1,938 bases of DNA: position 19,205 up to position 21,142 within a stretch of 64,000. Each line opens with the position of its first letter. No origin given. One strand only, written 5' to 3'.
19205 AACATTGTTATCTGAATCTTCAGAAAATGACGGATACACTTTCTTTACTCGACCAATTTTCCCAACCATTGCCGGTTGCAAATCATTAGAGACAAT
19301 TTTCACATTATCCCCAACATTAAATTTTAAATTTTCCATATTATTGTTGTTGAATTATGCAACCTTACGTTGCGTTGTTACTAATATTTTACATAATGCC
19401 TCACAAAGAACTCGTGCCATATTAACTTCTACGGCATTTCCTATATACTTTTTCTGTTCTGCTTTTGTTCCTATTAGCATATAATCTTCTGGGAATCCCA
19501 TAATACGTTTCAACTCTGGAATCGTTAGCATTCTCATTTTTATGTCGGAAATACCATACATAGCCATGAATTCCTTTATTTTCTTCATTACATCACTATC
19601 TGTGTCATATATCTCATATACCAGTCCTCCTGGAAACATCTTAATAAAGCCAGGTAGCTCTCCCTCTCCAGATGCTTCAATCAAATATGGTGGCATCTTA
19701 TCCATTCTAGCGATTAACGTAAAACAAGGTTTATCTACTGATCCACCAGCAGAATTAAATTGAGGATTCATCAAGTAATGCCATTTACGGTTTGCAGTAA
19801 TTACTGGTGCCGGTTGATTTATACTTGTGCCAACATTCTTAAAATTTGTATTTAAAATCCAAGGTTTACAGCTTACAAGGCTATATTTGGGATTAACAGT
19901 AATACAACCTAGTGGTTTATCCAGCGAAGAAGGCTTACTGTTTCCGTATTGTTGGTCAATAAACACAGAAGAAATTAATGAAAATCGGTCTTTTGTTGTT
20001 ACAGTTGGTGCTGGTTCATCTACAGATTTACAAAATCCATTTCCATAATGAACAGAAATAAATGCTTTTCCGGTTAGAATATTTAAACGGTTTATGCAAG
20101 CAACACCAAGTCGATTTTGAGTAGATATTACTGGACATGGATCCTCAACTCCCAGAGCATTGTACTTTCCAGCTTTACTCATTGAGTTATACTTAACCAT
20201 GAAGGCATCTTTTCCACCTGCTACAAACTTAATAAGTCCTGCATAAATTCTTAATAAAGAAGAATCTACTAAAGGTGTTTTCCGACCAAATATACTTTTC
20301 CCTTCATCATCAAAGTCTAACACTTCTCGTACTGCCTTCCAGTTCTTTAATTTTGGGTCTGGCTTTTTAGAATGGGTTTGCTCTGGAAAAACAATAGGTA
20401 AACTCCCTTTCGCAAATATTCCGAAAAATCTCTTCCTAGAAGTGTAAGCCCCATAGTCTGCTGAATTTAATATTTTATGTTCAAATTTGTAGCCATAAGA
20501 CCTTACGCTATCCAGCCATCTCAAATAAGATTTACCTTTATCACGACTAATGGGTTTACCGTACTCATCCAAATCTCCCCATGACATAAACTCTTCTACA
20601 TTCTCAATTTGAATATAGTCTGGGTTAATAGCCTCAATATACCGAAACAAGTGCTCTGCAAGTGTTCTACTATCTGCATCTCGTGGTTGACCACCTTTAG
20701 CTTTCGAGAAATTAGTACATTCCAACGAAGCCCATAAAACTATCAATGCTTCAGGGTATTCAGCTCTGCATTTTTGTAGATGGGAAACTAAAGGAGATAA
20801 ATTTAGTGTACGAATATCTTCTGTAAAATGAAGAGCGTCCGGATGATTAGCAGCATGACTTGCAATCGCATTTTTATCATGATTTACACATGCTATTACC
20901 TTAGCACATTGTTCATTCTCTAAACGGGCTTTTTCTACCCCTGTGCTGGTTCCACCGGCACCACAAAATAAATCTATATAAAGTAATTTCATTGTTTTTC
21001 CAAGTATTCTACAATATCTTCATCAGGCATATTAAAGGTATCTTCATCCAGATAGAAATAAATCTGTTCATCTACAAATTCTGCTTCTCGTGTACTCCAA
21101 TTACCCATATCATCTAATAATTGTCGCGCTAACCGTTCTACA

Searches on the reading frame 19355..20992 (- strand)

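Call 11: search_protein_families(library=phrogs, proteins=[window:19355-20992:-], max_evalue=0.00001)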
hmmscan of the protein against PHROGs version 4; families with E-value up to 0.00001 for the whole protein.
window:19355-20992:- (545 aa): 7 families
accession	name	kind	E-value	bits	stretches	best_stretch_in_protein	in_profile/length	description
phrog_116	-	other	8.1e-86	290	1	1-542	206-498/779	DNA methyltransferase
phrog_363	-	other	2.9e-30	106.5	1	1-195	52-215/327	DNA methyltransferase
phrog_29443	-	unknown function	2.1e-21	77.2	1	1-141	1-127/273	-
phrog_5999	-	other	1.8e-18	67.5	1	2-112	2-100/109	DNA methyltransferase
phrog_23072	-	other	1.7e-14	55.2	1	478-533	325-387/400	DNA methyltransferase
phrog_13621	-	unknown function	9.3e-11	42.7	1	478-541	46-116/121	-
phrog_36001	-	unknown function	2.4e-06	27.1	0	486-539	647-701/715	-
